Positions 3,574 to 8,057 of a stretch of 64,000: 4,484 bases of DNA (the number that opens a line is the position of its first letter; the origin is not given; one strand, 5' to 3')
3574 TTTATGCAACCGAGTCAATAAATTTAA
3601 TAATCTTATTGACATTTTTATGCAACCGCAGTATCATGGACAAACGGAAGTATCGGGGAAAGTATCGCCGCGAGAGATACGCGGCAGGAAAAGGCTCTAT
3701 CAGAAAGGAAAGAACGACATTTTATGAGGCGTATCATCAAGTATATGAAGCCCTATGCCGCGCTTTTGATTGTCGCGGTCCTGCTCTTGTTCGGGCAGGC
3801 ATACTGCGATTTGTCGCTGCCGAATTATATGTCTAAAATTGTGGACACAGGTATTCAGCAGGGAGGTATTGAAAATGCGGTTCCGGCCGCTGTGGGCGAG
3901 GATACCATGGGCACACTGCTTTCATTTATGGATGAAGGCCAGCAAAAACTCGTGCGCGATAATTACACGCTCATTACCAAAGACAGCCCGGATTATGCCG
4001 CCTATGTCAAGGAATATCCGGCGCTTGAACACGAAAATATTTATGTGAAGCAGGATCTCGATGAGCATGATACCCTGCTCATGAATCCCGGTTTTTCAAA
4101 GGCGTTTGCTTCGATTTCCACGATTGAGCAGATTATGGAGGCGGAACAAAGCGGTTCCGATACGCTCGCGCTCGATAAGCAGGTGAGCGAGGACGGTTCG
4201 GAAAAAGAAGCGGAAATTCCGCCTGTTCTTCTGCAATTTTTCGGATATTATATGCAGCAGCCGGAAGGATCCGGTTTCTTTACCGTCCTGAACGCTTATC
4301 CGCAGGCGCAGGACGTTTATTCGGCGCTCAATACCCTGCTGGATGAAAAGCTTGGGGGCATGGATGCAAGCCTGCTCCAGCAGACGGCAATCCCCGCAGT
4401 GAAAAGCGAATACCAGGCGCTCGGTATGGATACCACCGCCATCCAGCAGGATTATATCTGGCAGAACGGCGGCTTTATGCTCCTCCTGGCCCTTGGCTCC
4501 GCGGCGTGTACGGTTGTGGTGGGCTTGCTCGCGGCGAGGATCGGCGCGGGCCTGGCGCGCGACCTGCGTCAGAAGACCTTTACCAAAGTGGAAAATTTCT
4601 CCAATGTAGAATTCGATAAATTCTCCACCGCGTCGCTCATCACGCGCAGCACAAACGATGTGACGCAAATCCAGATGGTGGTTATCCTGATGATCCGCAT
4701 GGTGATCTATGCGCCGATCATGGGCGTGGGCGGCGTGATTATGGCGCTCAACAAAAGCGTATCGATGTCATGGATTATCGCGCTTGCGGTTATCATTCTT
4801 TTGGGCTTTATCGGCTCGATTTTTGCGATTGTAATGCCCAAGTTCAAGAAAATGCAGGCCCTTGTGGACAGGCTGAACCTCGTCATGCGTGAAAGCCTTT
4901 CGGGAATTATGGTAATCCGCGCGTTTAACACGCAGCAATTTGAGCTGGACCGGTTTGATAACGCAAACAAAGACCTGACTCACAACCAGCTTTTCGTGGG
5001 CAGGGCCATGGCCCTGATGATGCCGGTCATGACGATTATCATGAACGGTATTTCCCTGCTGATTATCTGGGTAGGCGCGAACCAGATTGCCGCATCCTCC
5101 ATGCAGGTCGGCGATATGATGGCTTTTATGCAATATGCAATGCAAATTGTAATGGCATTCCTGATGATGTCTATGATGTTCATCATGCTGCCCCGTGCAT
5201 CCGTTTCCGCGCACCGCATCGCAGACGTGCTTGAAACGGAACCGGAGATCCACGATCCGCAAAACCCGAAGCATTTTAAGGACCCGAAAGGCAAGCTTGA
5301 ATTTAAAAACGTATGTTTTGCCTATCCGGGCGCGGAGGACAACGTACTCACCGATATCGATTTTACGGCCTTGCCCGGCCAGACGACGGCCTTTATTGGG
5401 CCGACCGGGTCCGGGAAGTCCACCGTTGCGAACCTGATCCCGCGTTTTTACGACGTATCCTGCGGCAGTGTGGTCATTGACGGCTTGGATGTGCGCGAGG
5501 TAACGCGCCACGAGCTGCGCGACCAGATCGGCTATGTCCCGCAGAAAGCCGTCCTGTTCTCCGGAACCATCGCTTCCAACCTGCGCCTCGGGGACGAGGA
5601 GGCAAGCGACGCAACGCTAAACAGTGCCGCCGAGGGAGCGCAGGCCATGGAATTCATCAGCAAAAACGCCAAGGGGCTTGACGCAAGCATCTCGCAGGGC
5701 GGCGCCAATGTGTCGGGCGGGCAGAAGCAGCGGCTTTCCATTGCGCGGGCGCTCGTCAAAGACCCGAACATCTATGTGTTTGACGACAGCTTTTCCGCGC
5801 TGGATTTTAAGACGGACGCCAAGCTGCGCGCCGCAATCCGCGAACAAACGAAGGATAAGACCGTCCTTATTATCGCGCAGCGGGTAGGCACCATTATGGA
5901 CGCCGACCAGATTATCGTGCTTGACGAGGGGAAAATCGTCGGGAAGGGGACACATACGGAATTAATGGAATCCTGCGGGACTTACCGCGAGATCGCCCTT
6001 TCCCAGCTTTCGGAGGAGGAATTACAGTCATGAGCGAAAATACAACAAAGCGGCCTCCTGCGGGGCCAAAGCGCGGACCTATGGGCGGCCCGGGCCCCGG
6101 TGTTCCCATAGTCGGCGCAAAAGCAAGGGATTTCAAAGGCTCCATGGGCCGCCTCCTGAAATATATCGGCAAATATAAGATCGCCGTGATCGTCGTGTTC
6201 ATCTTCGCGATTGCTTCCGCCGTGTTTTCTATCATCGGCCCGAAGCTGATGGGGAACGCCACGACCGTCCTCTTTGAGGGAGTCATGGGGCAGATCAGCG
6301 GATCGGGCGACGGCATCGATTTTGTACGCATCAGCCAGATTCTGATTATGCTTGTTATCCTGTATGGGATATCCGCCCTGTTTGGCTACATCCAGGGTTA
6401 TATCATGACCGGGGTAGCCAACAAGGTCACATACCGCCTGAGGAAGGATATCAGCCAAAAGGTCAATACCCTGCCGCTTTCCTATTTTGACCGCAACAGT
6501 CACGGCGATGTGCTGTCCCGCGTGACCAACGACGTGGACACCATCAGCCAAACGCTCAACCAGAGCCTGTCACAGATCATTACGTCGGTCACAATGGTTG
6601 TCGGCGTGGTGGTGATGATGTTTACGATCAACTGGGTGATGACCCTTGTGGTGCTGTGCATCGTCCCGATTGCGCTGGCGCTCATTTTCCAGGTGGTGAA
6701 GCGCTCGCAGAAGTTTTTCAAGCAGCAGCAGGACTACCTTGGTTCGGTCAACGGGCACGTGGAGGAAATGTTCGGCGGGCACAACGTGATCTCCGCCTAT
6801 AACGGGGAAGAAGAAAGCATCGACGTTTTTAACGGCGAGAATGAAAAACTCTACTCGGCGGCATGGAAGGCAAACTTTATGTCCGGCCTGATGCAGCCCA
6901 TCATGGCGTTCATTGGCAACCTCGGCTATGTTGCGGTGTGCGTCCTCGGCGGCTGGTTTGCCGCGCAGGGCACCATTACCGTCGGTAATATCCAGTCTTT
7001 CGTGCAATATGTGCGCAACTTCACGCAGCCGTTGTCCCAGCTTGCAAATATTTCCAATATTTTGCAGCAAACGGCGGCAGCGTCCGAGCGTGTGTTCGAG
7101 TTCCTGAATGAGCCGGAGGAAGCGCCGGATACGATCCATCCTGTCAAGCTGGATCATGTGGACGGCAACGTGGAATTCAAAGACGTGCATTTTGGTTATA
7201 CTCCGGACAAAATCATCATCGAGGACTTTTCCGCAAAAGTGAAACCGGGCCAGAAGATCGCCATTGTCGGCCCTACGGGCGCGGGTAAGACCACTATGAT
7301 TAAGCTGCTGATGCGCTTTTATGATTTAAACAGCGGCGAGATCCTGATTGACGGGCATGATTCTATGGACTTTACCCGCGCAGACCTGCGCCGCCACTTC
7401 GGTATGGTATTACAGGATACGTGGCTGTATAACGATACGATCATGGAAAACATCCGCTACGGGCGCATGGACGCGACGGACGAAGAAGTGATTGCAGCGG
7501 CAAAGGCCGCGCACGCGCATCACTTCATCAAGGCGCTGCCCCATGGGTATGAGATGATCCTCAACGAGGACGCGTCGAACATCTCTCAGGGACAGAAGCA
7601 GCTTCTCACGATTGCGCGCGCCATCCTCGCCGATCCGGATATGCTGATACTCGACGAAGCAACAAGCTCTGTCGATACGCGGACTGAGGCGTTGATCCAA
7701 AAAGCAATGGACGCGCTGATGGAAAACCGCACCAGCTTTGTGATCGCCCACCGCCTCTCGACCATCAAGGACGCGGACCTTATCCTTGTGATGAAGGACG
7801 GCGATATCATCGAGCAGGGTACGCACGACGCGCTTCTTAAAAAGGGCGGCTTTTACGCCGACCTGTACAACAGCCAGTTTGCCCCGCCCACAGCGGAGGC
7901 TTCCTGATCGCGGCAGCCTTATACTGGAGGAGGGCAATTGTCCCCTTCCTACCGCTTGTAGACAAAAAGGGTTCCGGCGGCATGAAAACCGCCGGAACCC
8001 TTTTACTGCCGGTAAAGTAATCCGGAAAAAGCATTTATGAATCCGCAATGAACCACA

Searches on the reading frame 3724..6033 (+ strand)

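Call 77: search_protein_families(library=pfam, proteins=[window:3724-6033:+], max_evalue=0.00001)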
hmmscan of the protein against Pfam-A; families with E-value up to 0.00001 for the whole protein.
window:3724-6033:+ (769 aa): 3 families
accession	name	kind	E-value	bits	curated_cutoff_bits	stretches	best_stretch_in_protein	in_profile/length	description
PF00664.28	ABC_membrane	-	1e-35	124.2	28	1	250-479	45-274/274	ABC transporter transmembrane region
PF00005.33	ABC_tran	-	1.6e-27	97.2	25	1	542-690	1-136/137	ABC transporter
PF02463.25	SMC_N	-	1e-07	32.1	40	0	662-732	136-210/220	RecF/RecN/SMC N terminal domain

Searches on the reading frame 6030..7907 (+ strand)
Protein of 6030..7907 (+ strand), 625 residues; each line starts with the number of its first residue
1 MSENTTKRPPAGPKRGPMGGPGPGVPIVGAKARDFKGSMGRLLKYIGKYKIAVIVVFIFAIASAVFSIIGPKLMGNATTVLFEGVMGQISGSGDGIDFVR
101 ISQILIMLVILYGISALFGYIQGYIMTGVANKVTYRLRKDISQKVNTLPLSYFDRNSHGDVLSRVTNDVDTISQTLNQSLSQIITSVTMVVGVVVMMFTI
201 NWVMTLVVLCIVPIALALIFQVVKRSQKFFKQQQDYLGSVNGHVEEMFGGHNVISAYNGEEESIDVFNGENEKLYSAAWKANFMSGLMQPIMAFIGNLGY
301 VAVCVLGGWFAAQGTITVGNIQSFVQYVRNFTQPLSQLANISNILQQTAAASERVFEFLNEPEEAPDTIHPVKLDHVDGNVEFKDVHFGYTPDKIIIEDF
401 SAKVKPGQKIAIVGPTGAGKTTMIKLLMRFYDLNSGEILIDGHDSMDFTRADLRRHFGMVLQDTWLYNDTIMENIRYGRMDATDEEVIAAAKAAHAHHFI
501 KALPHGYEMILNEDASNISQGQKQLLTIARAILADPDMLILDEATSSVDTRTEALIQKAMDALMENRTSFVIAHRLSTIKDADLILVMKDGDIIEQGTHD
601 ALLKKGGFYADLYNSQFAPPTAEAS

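Call 77: search_protein_families(library=pfam, proteins=[window:6030-7907:+], max_evalue=0.00001)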
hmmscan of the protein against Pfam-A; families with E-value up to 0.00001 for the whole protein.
window:6030-7907:+ (625 aa): 2 families
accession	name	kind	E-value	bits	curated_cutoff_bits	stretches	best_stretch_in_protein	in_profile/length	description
PF00664.28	ABC_membrane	-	7.6e-59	200.1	28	1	53-335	1-274/274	ABC transporter transmembrane region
PF00005.33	ABC_tran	-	6e-30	105.1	25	1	398-546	2-137/137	ABC transporter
